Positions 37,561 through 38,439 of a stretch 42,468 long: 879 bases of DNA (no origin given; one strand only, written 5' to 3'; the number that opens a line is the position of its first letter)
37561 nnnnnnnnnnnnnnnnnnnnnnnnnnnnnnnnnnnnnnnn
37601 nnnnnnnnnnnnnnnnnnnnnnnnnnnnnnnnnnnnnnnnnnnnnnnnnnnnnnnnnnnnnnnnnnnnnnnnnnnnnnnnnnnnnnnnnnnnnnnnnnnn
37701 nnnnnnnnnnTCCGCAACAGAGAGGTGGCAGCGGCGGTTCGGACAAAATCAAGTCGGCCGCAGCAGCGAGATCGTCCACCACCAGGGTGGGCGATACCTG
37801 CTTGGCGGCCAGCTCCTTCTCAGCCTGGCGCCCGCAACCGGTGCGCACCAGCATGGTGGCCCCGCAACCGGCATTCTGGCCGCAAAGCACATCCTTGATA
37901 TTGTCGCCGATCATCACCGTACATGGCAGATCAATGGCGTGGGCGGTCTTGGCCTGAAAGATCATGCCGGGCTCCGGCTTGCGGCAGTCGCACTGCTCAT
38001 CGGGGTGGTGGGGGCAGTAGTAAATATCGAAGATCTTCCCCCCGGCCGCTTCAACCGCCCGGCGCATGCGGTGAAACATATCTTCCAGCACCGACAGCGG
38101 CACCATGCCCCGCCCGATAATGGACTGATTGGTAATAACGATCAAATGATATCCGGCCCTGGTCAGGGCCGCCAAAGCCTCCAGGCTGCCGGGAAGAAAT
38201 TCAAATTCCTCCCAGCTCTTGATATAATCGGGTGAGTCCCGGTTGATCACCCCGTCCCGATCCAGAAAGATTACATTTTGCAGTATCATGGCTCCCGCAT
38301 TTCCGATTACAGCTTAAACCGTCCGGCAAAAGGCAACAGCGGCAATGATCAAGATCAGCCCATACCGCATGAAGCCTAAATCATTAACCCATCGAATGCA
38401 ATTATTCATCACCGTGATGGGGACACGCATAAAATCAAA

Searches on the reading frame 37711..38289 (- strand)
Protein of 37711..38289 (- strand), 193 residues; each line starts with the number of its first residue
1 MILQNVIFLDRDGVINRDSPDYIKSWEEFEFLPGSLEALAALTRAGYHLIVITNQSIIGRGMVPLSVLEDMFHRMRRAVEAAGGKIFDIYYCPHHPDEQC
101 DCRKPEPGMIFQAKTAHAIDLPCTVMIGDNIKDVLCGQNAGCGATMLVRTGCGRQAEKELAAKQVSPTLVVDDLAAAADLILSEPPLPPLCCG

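Call 63: search_protein_families(library=pfam, proteins=[window:37711-38289:-], max_evalue=0.001)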
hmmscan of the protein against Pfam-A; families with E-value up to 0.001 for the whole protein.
window:37711-38289:- (193 aa): 5 families
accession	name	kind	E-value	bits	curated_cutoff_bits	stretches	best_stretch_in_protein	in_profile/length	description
PF13242.12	Hydrolase_like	-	3.5e-16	59.3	22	1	102-177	2-75/75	HAD-hyrolase-like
PF13419.12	HAD_2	-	6.7e-09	36.5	23.8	1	25-144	75-175/178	Haloacid dehalogenase-like hydrolase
PF00702.32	Hydrolase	-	3.1e-08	34.7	26.4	1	22-141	90-191/191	haloacid dehalogenase-like hydrolase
PF08645.17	PNK3P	-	8.3e-06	26.1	22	1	23-141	21-128/161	Polynucleotide kinase 3 phosphatase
PF13344.12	Hydrolase_6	-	0.00021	21.7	27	1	7-57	1-41/101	Haloacid dehalogenase-like hydrolase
